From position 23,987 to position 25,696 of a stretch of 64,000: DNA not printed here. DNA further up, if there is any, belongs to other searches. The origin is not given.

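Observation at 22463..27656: AGPS-like FAD oxidase embedded between glpD and glpK with a HAD phosphatase: candidate ether-lipid or novel glycerol-phosphate pathway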

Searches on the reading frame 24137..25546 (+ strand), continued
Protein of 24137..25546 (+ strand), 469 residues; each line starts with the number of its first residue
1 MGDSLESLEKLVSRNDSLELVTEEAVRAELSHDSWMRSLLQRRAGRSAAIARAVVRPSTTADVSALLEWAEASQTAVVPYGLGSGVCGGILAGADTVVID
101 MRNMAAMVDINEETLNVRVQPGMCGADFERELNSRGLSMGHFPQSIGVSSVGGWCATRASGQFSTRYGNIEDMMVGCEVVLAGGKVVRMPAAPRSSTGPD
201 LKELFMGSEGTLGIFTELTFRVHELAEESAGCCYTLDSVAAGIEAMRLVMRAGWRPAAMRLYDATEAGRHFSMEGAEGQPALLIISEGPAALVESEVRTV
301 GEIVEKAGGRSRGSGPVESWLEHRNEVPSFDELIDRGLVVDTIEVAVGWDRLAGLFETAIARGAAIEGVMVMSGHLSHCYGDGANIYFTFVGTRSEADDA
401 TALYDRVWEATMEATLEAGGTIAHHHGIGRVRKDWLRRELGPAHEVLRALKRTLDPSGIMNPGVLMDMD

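Call 46: find_encoding_contigs(protein=P0133, flank=7000, max_places=1)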
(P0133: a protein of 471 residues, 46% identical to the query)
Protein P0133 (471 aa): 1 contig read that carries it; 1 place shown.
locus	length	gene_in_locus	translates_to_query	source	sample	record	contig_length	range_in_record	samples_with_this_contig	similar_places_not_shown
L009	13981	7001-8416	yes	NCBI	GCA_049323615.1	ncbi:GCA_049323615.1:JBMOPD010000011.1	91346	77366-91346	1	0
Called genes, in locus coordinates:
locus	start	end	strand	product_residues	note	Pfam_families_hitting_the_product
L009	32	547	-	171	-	PF01842:ACT, PF22629:ACT_AHAS_ss, PF13710:ACT_5, PF10369:ALS_ss_C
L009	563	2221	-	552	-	PF02776:TPP_enzyme_N, PF00205:TPP_enzyme_M, PF02775:TPP_enzyme_C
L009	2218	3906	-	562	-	PF00920:ILVD_EDD_N, PF24877:ILV_EDD_C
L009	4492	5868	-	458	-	PF00206:Lyase_1, PF14698:ASL_C2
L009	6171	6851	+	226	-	PF12945:PilZNR, PF07238:PilZ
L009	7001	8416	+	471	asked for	PF01565:FAD_binding_4, PF02913:FAD-oxidase_C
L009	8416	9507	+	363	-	PF13183:Fer4_8 (weak), PF02754:CCG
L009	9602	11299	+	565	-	PF00890:FAD_binding_2 (faint), PF01266:DAO, PF01494:FAD_binding_3 (faint), PF12831:FAD_oxidored (faint), PF16901:DAO_C, PF04324:Fer2_BFD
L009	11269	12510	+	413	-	PF00890:FAD_binding_2, PF01134:GIDA (faint), PF01266:DAO, PF07992:Pyr_redox_2 (faint), PF13450:NAD_binding_8 (faint), PF00890:FAD_binding_2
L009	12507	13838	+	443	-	PF13187:Fer4_9 (faint), PF13183:Fer4_8, PF13237:Fer4_10 (weak), PF13534:Fer4_17, PF02754:CCG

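Call 70: find_related_loci(query=A2, collection=metagenome_contigs, flank=7000)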
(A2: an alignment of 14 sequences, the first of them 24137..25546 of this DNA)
Query A2 (469 aa) in metagenome_contigs; peptide patterns used: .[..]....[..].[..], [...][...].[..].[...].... (x = any residue, [..] = any of these).
600 stretches matched a pattern (row limit reached: there are more); 576 encode a relative of the query (tblastn E <= 1e-3); the best 80 are kept; 80 distinct loci.
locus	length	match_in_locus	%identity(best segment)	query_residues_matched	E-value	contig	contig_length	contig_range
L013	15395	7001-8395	64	1-467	0e+0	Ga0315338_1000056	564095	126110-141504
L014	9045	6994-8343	60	16-467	0e+0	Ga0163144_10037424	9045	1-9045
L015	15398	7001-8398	59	1-467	0e+0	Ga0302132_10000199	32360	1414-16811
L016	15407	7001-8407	49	2-466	3e-146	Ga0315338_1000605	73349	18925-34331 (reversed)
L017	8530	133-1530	50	1-466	3e-144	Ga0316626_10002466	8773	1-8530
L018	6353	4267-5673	48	2-466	1e-143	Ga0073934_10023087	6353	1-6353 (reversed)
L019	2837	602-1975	50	6-466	2e-147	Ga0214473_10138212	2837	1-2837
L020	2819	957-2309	50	20-466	2e-147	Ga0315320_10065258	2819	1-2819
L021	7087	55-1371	49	28-466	6e-138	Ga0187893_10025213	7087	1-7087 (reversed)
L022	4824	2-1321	51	31-466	2e-137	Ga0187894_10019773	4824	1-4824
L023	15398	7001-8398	59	1-467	0e+0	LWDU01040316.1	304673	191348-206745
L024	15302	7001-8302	49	33-466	4e-135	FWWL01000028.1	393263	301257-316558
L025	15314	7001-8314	48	29-466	4e-135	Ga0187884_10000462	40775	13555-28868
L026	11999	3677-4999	49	23-466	1e-133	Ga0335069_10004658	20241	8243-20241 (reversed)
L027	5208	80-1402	48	23-466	3e-134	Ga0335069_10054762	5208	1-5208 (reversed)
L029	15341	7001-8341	48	23-469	1e-129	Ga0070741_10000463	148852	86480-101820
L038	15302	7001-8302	51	33-466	5e-124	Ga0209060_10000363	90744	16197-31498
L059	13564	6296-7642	44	19-466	1e-112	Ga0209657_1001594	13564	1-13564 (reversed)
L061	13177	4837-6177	42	20-466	1e-112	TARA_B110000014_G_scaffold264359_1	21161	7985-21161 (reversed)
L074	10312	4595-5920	42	29-469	8e-109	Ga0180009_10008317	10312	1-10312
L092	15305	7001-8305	39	31-469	4e-105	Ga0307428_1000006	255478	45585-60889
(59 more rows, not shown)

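Call 82: search_dna_similar(query=window:24137-25546:+, collection=plasmids, mode=protein, max_evalue=1e-40, max_rows=30)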
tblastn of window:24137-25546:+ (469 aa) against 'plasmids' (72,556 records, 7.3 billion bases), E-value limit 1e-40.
Records with a match: 73; places in all: 76; records where one place covers at least 80% of the query: 73.
Best place of each record, by identity: <60% 73.
By first word of the organism name: Streptomyces 20; Enterococcus 6; Roseibium 6; Labrenzia 4; Cupriavidus 3; Sinorhizobium 3; Escherichia 3; Aminobacter 3; Moraxella 3; Paracoccus 2; and 20 more.
By predicted mobility (MOB-suite, as given by PLSDB): non-mobilizable 56; mobilizable 14; conjugative 3.
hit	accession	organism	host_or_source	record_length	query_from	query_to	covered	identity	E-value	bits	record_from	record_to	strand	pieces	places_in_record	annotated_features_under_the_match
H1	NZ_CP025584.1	Paracoccus jeotgali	-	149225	5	465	98%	37.0%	1e-70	251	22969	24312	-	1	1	FAD-binding oxidoreductase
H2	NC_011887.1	Methylobacterium nodulans ORS 2060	-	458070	9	465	97%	37.3%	2e-65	235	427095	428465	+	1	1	FAD-binding oxidoreductase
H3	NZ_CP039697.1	Novosphingobium sp. EMRT-2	cell,freshwater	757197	57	466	87%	40.9%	4e-89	304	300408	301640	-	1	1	FAD-binding oxidoreductase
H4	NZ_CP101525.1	Burkholderia arboris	mixed culture,soil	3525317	19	465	95%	37.3%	2e-71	253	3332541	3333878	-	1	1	none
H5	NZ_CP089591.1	Microbacterium sp. J1-1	cell culture,activated sludge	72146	31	465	93%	37.6%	2e-68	244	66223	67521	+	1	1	FAD-binding oxidoreductase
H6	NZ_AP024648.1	Arthrobacter sp. StoSoilB13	-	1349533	8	465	98%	35.4%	8e-57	248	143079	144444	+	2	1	record has no annotation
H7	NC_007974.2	Cupriavidus metallidurans CH34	-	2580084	3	465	99%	35.0%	4e-67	240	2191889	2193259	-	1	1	none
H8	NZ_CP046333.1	Cupriavidus metallidurans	sedimentation pond in a zinc factory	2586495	3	465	99%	35.0%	4e-67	240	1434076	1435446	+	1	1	none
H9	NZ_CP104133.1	Sinorhizobium sp. K101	Phaseolus vulgaris,cell ...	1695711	3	465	99%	34.5%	1e-63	230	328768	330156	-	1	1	none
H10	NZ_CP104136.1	Sinorhizobium sp. C101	Phaseolus vulgaris,cell ...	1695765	3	465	99%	34.5%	1e-63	230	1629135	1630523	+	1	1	record has no annotation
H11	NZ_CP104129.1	Sinorhizobium sp. M103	Phaseolus vulgaris,cell ...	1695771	3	465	99%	34.5%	1e-63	230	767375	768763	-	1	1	none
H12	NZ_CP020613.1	Paracoccus contaminans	isolate,water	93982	57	465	87%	37.2%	4e-69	246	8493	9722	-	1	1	FAD-binding oxidoreductase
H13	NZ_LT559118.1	Nonomuraea gerenzanensis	-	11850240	57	469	88%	36.1%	3e-49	188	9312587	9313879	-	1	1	none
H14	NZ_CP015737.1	Shinella sp. HZN7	-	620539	57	465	87%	35.7%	2e-62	226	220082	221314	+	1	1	FAD-binding oxidoreductase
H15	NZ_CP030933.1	Enterococcus gilvus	cow,milk,milk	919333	4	463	98%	31.7%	2e-54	203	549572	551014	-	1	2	FAD-binding oxidoreductase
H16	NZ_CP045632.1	Roseibium aggregatum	-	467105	57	465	87%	35.4%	5e-62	226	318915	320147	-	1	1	FAD-binding oxidoreductase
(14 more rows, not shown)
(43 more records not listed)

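Call 83: get_annotated_region(hit=H3, flank=7000)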
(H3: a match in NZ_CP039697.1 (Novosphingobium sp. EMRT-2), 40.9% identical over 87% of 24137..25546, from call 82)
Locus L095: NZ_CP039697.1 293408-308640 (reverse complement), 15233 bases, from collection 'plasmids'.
description: Novosphingobium sp. EMRT-2 plasmid pABRDHK22, complete sequence
organism: Novosphingobium sp. EMRT-2 (NCBI taxid 2571749)
taxonomy: Bacteria; Pseudomonadota; Alphaproteobacteria; Sphingomonadales; Sphingomonadaceae; Novosphingobium; Novosphingobium sp. EMRT-2
host: -; source: cell,freshwater; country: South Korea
typing (MOB-suite, as given by PLSDB): non-mobilizable
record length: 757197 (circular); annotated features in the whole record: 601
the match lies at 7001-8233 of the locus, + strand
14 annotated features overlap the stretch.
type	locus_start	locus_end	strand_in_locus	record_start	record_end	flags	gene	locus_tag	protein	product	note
CDS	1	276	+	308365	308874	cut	-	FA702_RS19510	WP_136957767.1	aromatic-ring-hydroxylating dioxygenase subunit beta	GO:0006725 - cellular aromatic compound metabolic process [Evidence IEA]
CDS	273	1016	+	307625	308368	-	-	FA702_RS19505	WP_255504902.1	SDR family NAD(P)-dependent oxidoreductase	-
CDS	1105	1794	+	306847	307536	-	-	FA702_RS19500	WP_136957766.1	L,D-transpeptidase family protein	-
CDS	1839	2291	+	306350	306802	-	-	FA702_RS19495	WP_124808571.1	MarR family winged helix-turn-helix transcriptional regulator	GO:0006355 - regulation of DNA-templated transcription [Evidence IEA]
CDS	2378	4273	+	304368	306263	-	-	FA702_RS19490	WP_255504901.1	NAD(P)/FAD-dependent oxidoreductase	-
CDS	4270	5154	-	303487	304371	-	-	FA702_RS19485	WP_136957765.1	LysR family transcriptional regulator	GO:0006355 - regulation of DNA-templated transcription [Evidence IEA]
CDS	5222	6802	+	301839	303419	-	-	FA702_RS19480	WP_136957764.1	glycerol-3-phosphate dehydrogenase/oxidase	-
CDS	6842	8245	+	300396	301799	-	-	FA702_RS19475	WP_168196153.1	FAD-binding oxidoreductase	-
CDS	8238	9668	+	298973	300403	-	-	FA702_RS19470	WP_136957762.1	FGGY family carbohydrate kinase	GO:0005975 - carbohydrate metabolic process [Evidence IEA]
CDS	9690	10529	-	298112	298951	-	-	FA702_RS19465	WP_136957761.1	sugar phosphate isomerase/epimerase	-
CDS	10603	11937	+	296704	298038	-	-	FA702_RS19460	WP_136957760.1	MFS transporter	GO:0055085 - transmembrane transport [Evidence IEA]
CDS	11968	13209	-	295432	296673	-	-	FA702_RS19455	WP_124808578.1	MFS transporter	GO:0055085 - transmembrane transport [Evidence IEA]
CDS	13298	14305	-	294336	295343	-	-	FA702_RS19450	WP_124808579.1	LacI family DNA-binding transcriptional regulator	-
CDS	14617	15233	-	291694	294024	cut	-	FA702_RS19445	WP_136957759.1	EAL domain-containing protein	-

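Call 84: get_annotated_region(hit=H1, flank=7000)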
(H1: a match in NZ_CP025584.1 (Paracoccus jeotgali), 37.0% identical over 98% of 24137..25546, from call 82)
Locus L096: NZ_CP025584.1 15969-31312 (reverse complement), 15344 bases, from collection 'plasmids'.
description: Paracoccus jeotgali strain CBA4604 plasmid pCBA4604-01, complete sequence
organism: Paracoccus jeotgali (NCBI taxid 2065379)
taxonomy: Bacteria; Pseudomonadota; Alphaproteobacteria; Rhodobacterales; Paracoccaceae; Paracoccus; Paracoccus jeotgali
host: -; source: -; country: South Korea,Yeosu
typing (MOB-suite, as given by PLSDB): non-mobilizable
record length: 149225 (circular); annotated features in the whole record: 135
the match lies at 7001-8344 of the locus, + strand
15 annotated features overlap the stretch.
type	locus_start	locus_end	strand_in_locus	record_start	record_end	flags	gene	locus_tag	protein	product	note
CDS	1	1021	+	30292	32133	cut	-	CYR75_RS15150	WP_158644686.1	CoA-binding protein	-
CDS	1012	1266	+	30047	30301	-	-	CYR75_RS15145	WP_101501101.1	hypothetical protein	-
CDS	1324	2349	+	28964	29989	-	-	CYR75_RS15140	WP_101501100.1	ABC transporter substrate-binding protein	-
CDS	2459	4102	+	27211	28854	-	-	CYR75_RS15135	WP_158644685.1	ABC transporter permease subunit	-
CDS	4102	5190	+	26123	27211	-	-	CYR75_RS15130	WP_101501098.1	ABC transporter ATP-binding protein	-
CDS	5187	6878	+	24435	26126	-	-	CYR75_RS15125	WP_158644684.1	glycerol-3-phosphate dehydrogenase/oxidase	-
CDS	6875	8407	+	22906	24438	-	-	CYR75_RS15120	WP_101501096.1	FAD-binding oxidoreductase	-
CDS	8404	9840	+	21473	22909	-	-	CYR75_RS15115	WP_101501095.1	FGGY-family carbohydrate kinase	GO:0005975 - carbohydrate metabolic process [Evidence IEA]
CDS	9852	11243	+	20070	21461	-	-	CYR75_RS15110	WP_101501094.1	aldehyde dehydrogenase family protein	-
CDS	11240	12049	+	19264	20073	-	-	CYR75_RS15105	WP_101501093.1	enoyl-CoA hydratase-related protein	-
CDS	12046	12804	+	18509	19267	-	-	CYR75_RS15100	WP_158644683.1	enoyl-CoA hydratase/isomerase family protein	-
CDS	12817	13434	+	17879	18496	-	-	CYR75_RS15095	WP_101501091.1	TetR/AcrR family transcriptional regulator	GO:0006355 - regulation of DNA-templated transcription [Evidence IEA]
CDS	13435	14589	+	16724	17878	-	-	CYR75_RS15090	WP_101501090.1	iron-containing alcohol dehydrogenase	-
CDS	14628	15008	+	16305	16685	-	-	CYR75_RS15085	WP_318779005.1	thioesterase family protein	-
CDS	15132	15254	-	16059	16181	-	-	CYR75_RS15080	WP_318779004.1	helix-turn-helix domain-containing protein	GO:0006310 - DNA recombination [Evidence IEA]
